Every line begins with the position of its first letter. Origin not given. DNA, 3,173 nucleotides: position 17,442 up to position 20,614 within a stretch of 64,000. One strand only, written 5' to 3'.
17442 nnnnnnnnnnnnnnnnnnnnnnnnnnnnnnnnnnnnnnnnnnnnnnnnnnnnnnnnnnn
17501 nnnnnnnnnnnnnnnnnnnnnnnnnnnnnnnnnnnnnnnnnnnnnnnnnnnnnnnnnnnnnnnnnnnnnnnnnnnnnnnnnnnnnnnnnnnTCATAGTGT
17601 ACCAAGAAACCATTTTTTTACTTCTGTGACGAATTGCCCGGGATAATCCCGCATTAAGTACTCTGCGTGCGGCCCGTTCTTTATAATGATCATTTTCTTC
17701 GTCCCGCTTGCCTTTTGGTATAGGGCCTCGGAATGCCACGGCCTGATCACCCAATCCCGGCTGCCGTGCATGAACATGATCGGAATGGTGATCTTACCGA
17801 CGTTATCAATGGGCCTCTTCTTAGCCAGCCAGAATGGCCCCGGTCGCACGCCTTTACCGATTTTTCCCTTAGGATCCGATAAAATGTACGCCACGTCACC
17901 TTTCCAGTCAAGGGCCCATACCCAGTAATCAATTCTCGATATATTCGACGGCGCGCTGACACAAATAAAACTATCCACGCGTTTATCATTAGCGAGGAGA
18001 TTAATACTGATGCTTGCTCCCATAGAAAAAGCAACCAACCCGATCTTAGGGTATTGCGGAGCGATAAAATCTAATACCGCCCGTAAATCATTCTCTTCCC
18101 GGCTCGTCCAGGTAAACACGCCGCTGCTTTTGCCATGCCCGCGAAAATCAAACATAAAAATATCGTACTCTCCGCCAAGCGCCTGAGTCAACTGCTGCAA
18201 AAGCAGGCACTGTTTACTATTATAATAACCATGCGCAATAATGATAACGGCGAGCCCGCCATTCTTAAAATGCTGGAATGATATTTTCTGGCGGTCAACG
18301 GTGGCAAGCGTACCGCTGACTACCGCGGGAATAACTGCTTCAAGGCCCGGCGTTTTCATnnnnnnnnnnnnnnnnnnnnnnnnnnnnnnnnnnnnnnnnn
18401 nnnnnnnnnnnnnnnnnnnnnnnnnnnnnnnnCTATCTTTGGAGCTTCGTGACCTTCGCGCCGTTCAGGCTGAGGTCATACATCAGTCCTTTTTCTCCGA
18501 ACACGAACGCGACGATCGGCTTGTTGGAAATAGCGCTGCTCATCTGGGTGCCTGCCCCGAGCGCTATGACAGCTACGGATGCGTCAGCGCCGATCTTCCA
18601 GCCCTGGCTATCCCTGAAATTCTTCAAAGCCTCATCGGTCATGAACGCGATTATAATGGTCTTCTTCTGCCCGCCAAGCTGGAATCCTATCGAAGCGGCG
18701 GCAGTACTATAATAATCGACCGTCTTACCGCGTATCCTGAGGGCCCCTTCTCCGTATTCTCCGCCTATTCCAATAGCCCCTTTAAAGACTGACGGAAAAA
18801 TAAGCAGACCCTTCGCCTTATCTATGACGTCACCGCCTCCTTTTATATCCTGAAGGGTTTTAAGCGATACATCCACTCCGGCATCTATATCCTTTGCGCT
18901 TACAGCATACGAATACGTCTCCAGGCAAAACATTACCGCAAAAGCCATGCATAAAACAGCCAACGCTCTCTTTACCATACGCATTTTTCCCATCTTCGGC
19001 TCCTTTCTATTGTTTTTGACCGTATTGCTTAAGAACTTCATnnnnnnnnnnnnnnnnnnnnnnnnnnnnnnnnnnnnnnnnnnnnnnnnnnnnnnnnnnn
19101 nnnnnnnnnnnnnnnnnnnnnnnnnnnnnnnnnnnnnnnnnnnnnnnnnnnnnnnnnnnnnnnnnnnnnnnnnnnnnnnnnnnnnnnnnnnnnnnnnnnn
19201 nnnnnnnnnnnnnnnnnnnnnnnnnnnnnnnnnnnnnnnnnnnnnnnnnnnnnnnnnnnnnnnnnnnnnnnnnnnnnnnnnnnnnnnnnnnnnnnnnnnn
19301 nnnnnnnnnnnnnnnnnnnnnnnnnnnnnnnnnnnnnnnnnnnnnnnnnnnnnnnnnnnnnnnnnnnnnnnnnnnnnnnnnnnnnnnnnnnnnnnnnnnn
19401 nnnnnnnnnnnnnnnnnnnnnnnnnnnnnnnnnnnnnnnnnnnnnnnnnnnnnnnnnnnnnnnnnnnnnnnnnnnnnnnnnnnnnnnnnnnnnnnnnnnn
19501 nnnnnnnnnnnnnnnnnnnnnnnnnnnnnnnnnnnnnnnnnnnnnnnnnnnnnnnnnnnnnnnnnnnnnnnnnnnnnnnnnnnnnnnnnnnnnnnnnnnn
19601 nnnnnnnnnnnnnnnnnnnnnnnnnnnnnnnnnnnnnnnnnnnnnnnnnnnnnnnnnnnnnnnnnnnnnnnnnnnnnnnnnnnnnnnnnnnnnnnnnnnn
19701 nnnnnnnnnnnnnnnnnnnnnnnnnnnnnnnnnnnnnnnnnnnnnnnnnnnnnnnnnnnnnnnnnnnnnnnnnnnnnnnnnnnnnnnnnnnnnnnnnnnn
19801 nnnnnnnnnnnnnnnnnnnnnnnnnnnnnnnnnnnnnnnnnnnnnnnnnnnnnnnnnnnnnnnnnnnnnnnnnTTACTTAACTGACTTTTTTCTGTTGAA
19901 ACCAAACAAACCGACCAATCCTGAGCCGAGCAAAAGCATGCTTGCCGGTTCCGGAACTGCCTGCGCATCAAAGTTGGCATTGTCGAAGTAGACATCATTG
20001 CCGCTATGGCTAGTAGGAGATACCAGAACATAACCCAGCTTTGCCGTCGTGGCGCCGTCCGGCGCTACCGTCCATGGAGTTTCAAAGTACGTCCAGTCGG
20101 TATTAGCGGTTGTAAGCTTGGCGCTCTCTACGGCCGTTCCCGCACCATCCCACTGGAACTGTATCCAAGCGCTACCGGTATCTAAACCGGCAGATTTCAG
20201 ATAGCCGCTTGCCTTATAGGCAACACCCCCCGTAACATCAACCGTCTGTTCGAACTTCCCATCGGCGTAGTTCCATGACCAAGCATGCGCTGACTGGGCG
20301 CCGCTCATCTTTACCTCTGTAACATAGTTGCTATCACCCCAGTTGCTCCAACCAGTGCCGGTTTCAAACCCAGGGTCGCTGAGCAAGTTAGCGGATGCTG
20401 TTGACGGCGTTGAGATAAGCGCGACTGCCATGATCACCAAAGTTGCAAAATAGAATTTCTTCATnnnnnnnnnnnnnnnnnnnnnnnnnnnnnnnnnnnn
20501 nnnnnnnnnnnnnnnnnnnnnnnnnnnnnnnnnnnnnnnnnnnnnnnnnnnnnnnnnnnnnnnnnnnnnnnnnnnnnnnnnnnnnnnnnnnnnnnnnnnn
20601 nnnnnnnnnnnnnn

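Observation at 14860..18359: Self-contained lipid re-acylation machine: alpha/beta hydrolase translationally coupled (ATGA) to an AMP-binding–ACP–PlsC tri-domain protein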

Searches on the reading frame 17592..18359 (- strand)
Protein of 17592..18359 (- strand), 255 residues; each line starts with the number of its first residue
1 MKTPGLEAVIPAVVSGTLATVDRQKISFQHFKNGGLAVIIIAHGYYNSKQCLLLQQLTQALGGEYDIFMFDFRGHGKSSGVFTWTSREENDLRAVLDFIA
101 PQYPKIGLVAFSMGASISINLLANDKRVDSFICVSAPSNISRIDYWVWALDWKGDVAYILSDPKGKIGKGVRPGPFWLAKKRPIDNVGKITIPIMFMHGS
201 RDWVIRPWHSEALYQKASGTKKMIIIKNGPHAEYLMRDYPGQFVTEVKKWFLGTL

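Call 6: search_protein_families(library=pfam, proteins=[window:17592-18359:-], max_evalue=0.01)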
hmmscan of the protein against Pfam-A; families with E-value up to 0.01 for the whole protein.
window:17592-18359:- (255 aa): 5 families
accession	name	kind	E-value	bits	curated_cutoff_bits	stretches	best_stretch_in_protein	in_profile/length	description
PF12146.15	Hydrolase_4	-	2.6e-19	69.9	27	2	37-140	5-113/239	Serine aminopeptidase, S33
PF00561.26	Abhydrolase_1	-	2.7e-13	50.6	25.8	1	38-137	2-103/245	alpha/beta hydrolase fold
PF12697.13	Abhydrolase_6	-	1.5e-11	45.8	26.3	1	39-243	1-214/217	Alpha/beta hydrolase family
PF02129.25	Peptidase_S15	-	2.2e-10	41.1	23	2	176-232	208-261/262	X-Pro dipeptidyl-peptidase (S15 family)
PF03959.19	FSH1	-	1.6e-06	28.4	21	1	88-231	85-199/211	Serine hydrolase (FSH1)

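Call 7: search_protein_families(library=ncbifam, proteins=[window:17592-18359:-], max_evalue=0.001)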
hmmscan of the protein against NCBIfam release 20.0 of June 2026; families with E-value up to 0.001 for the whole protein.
window:17592-18359:- (255 aa): 9 families
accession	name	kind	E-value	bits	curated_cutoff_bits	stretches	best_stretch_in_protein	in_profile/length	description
NF050089.1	i_nPHAscl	equivalog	8.8e-11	41.4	300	1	25-128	8-109/288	intracellular short-chain-length polyhydroxyalkanoate depolymerase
NF047920.1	lactonase_UilS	equivalog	5.3e-10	39.5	400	1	34-132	22-126/285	UilS family quorum-quenching N-acyl-homoserine lactonase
NF004514.1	PRK05855.1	equivalog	1.7e-08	33.5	455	1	22-139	8-129/578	SDR family oxidoreductase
TIGR02427.1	protocat_pcaD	equivalog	2.1e-08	33.9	255.85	1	54-146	29-122/251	3-oxoadipate enol-lactonase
TIGR01738.1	bioH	equivalog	4.3e-08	33.1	206.95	0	39-149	7-111/245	pimeloyl-ACP methyl ester esterase BioH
NF011457.0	PRK14875.1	equivalog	5.9e-07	28.8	307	1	16-135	112-230/372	acetoin dehydrogenase dihydrolipoyllysine-residue acetyltransferase subunit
TIGR03695.1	menH_SHCHC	equivalog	2.1e-06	27.4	208.55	1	38-135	4-103/252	2-succinyl-6-hydroxy-2,4-cyclohexadiene-1-carboxylate synthase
NF051488.1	bifunc_PcaDC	exception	3.7e-06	26.3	390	1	54-146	28-121/375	bifunctional 3-oxoadipate enol-lactonase/4-carboxymuconolactone decarboxylase PcaDC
NF007954.0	PRK10673.1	equivalog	0.00024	20.4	399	1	38-147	18-121/255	esterase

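Call 26: find_homologous_proteins(query=window:17592-18359:-, max_evalue=0.00001)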
Query window:17592-18359:- (255 aa): 706 proteins with E <= 0.00001 among 1054 candidates; the best 120 are listed.
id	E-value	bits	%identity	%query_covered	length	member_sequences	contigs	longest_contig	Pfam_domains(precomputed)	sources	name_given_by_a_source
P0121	1.1e-172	590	100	100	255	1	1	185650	PF02129.25,PF03959.20,PF12697.14,PF00561.27,PF12146.16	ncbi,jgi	ncbi:MAG: alpha/beta fold hydrolase [Candidatus Omnitrophota bacterium]|jgi:pimeloyl-ACP methyl este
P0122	2.8e-147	507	83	100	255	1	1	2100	PF02129.25,PF03959.20,PF12697.14,PF00561.27,PF12146.16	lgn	-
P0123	1.4e-146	505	85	100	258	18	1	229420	PF02129.25,PF12697.14,PF00561.27,PF12146.16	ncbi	-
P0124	7.3e-146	502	85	100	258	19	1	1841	PF02129.25,PF12697.14,PF00561.27,PF12146.16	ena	-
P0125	1.6e-145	501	85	100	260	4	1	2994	PF02129.25,PF12697.14,PF00561.27,PF12146.16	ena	-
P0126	3.8e-145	500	84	100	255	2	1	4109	PF02129.25,PF03959.20,PF12697.14,PF00561.27,PF12146.16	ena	-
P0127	1.7e-144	498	84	100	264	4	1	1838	PF02129.25,PF03959.20,PF12697.14,PF00561.27,PF12146.16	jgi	jgi:pimeloyl-ACP methyl ester carboxylesterase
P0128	1.4e-143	495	82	100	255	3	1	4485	PF02129.25,PF12697.14,PF00561.27,PF12146.16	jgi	jgi:pimeloyl-ACP methyl ester carboxylesterase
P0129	2.2e-143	494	82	100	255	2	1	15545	PF02129.25,PF03959.20,PF12697.14,PF00561.27,PF12146.16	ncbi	-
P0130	2.6e-143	494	83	100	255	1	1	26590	PF02129.25,PF12697.14,PF00561.27,PF12146.16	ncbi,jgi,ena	ncbi:MAG: alpha/beta fold hydrolase [Candidatus Omnitrophota bacterium]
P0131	4.1e-143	493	84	100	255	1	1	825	PF02129.25,PF12697.14,PF00561.27,PF12146.16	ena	-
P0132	4.8e-143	493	81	100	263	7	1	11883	PF02129.25,PF03959.20,PF12697.14,PF00561.27,PF12146.16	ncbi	-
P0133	6.2e-143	493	83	100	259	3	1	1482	PF02129.25,PF12697.14,PF00561.27,PF12146.16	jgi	jgi:pimeloyl-ACP methyl ester carboxylesterase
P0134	6.6e-143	493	82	100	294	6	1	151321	PF02129.25,PF12697.14,PF00561.27,PF12146.16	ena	-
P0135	9.0e-143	492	82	100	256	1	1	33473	PF02129.25,PF03959.20,PF12697.14,PF00561.27,PF12146.16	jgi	jgi:pimeloyl-ACP methyl ester carboxylesterase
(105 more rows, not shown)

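Call 38: search_solved_structures(query=window:17592-18359:-, max_evalue=0.01, show_alignments=0)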
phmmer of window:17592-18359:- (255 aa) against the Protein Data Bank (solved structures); distinct sequences matched with E-value up to 0.01: 32.
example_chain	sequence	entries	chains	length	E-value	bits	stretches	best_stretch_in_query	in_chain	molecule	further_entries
5g59_A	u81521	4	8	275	7.8e-13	51.4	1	18-233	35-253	ESTERASE | Uncharacterized protein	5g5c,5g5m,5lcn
9pjb_A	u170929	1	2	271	1.4e-10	44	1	38-250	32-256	MHETase MHT043-5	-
5cml_A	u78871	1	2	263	9.3e-09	38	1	37-232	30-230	OsmC family protein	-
8b4u_A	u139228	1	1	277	1.6e-07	34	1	39-250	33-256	Alpha/beta hydrolase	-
3pf8_A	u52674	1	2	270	1.7e-07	33.9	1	38-217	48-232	Cinnamoyl esterase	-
8skm_A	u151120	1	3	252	2e-07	33.6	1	38-231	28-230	Chlorogenic acid esterase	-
8slj_A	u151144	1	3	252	2.2e-07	33.6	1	39-231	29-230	Alpha/beta hydrolase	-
10bv_A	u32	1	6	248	2.8e-07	33.2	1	39-231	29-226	Chlorogenic acid esterase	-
3qm1_A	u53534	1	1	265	4e-07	32.7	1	38-216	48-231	Cinnamoyl esterase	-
3pf9_A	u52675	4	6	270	4.2e-07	32.6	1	38-216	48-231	Cinnamoyl esterase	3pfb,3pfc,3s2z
7xrh_A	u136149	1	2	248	5e-07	32.4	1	39-226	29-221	Cinnamoyl esterase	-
5h3h_A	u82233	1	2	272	6e-07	32.1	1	19-163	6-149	Abhydrolase domain-containing protein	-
7qjm_A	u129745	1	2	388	9.7e-07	31.4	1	41-142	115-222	alpha/beta-hydrolase (202)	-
7xri_A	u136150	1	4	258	1.4e-06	30.9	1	38-223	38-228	Cinnamoyl esterase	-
9w30_A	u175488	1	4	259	2e-06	30.4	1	36-254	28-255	Alpha/beta superfamily hydrolase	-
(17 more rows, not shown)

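Call 77: predict_structure(alignment_id=A2)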
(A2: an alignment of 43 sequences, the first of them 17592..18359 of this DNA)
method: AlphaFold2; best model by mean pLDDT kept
length: 255 residues; sequences in the alignment: 43
mean_pLDDT: 81.4   pTM: 0.82
mean pLDDT of the five models: 81.4, 79.8, 78.4, 74.6, 74.6
residues with pLDDT >= 90: 137; 70-90: 57; 50-70: 22; < 50: 39
segments of 3 or more residues with pLDDT < 50: 1-8, 147-150, 152-178
pLDDT, mean of each block of 10 residues (from residue 1): 43 89 92 93 68 83 89 81 72 96 97 92 96 92 59 44 41 45 93 97 89 96 96 88 96 96
secondary structure, 60 per line:
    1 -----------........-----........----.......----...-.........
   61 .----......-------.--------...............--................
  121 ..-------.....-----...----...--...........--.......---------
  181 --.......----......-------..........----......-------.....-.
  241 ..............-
elements in order: E12-19 E25-32 E37-43 H52-61 E66-71 H88-102 E105-111 H112-122 E130-134 H152-156 E157-162 E165-171 H183-189 E194-199 H207-216 E221-226 H234-238 H240-254

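Call 79: fold_search(model_id=the predicted structure, library=pdb)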
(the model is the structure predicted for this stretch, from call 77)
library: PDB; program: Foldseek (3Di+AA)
matches with E <= 10: 1942; with E <= 0.001: 1739
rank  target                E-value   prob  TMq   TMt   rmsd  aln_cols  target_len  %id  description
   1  5g5m_B                4.8e-18  1.00  0.73  0.73   4.2       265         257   21  Structure of the Pyrococcus Furiosus Esterase Pf2001 with space group P21 (released 2017-06-21)
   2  5g59                  6.9e-18  1.00  0.73  0.68   3.2       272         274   19  Structure of the Pyrococcus Furiosus Esterase Pf2001 with space group P3121 (released 2017-06-21)
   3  5g5m_A                8.0e-17  1.00  0.72  0.73   4.5       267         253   20  Structure of the Pyrococcus Furiosus Esterase Pf2001 with space group P21 (released 2017-06-21)
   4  5g5c                  3.8e-16  1.00  0.72  0.71   4.5       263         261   20  Structure of the Pyrococcus furiosus Esterase Pf2001 with space group C2221 (released 2017-06-21)
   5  5lcn_D                5.4e-16  1.00  0.73  0.69   4.2       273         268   21  STRUCTURE OF THE PYROCOCCUS FURIOSUS ESTERASE PF2001 WITH SPACE GROUP P212121 (released 2017-08-02)
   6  5lcn_B                6.5e-16  1.00  0.74  0.72   4.0       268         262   20  STRUCTURE OF THE PYROCOCCUS FURIOSUS ESTERASE PF2001 WITH SPACE GROUP P212121 (released 2017-08-02)
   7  5lcn_A                1.4e-15  1.00  0.74  0.70   4.1       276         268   19  STRUCTURE OF THE PYROCOCCUS FURIOSUS ESTERASE PF2001 WITH SPACE GROUP P212121 (released 2017-08-02)
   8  5lcn_C                1.6e-15  1.00  0.72  0.69   4.5       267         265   20  STRUCTURE OF THE PYROCOCCUS FURIOSUS ESTERASE PF2001 WITH SPACE GROUP P212121 (released 2017-08-02)
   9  7qjm_A                4.1e-15  1.00  0.74  0.64   7.2       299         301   18  Crystal structure of an alpha/beta-hydrolase enzyme from Chloroflexus sp. MS-G (202) (released 2022-12-28)
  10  3pf9                  1.1e-14  1.00  0.71  0.72   8.3       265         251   20  Crystal structure of the Lactobacillus johnsonii cinnamoyl esterase LJ0536 S106A mutant (released 2011-08-31)
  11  7qjm_B                1.4e-14  1.00  0.76  0.66   6.9       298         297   18  Crystal structure of an alpha/beta-hydrolase enzyme from Chloroflexus sp. MS-G (202) (released 2022-12-28)
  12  6eic_B                1.4e-14  1.00  0.72  0.66   5.4       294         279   17  Crystal structure of Rv0183, a Monoglyceride Lipase from Mycobacterium Tuberculosis (released 2018-06-27)
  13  3pfb_A                1.5e-14  1.00  0.74  0.75   7.8       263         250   19  Crystal structure of the Lactobacillus johnsonii cinnamoyl esterase LJ0536 S106A mutant in complex with ethylferulate (released 2011-08-31)
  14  5cml_A                1.5e-14  1.00  0.64  0.68   6.8       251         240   20  Crystal structure of the Esterase domain from Rhodothermus marinus Rmar_1206 protein (released 2016-07-27)
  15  8b4u                  1.5e-14  1.00  0.73  0.69   6.6       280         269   20  The crystal structure of PET46, a PETase enzyme from Candidatus bathyarchaeota (released 2023-08-23)
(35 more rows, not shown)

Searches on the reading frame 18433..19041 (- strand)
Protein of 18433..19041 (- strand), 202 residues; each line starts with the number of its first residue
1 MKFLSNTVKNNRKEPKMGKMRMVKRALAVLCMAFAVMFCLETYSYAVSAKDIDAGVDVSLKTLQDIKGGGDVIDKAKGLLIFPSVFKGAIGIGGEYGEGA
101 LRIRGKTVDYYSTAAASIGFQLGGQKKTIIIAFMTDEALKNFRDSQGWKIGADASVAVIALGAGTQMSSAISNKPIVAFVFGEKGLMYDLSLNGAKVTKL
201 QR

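Call 6: search_protein_families(library=pfam, proteins=[window:18433-19041:-], max_evalue=0.01)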
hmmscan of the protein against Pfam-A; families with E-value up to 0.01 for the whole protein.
window:18433-19041:- (202 aa): 2 families
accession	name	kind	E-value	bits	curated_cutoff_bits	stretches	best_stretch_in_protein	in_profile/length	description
PF04366.17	Ysc84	-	3.5e-13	49.8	25.1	1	115-199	2-87/127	Las17-binding protein actin regulator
PF06577.17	EipA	-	0.0047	17.2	30.8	0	87-133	47-94/160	Envelope integrity protein A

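Call 7: search_protein_families(library=ncbifam, proteins=[window:18433-19041:-], max_evalue=0.001)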
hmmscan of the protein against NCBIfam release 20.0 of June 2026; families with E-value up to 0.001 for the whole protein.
window:18433-19041:- (202 aa): 1 family
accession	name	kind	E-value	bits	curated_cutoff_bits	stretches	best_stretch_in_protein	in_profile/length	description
NF049970.1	lipo_BPSL1445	equivalog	4.2e-56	189.6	200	1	43-201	34-193/194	BPSL1445 family SYLF domain-containing lipoprotein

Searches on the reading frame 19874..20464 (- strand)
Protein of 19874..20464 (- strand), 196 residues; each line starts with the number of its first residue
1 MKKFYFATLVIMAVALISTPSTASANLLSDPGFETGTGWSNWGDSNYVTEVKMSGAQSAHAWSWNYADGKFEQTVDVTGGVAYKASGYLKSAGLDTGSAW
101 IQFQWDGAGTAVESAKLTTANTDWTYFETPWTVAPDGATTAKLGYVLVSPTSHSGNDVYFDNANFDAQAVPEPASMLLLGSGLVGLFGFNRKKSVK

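Call 6: search_protein_families(library=pfam, proteins=[window:19874-20464:-], max_evalue=0.01)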
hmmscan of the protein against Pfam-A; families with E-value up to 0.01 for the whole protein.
window:19874-20464:- (196 aa): 1 family
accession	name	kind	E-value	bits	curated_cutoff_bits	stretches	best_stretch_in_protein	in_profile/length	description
PF07589.16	PEP-CTERM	-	3.5e-07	30.5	20.7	1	169-192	1-24/24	PEP-CTERM motif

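Call 7: search_protein_families(library=ncbifam, proteins=[window:19874-20464:-], max_evalue=0.001)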
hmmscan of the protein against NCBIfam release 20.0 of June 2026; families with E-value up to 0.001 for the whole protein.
window:19874-20464:- (196 aa): 9 families
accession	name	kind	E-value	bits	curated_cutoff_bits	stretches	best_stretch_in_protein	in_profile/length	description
NF033554.9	floc_PepA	equivalog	6.2e-08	32.8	80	1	162-194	229-261/261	flocculation-associated PEP-CTERM protein PepA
NF038125.1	PEP_CTERM_THxN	subfamily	1.7e-07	31.1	85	1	163-193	215-246/246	THxN family PEP-CTERM protein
NF041538.1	PEP_EDSA_1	subfamily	3.3e-06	27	100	1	163-193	276-307/307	EDSAP-1 family PEP-CTERM protein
NF038129.1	PEP_NF038129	equivalog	4.4e-06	26.7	65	1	143-192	141-193/194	NF038129 family PEP-CTERM protein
NF041927.1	Xrt_dep_XDP1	equivalog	2.6e-05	24.3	125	1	166-193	215-242/242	exosortase-dependent surface protein XDP1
TIGR02595.1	PEP_CTERM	domain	4e-05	24.2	16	1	170-194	1-24/24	PEP-CTERM sorting domain-containing protein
NF038120.1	PEP_CTERM_QFxxD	subfamily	0.00012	22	80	1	161-191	186-214/215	NF038120 family PEP-CTERM protein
NF038126.1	PEP_CTERM_FxDxF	subfamily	0.00016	21.9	50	1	84-187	61-161/165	FxDxF family PEP-CTERM protein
NF038118.1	PEP_CTERM_CCXG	equivalog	0.00031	20.5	90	1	160-193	166-199/199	CCXG family PEP-CTERM protein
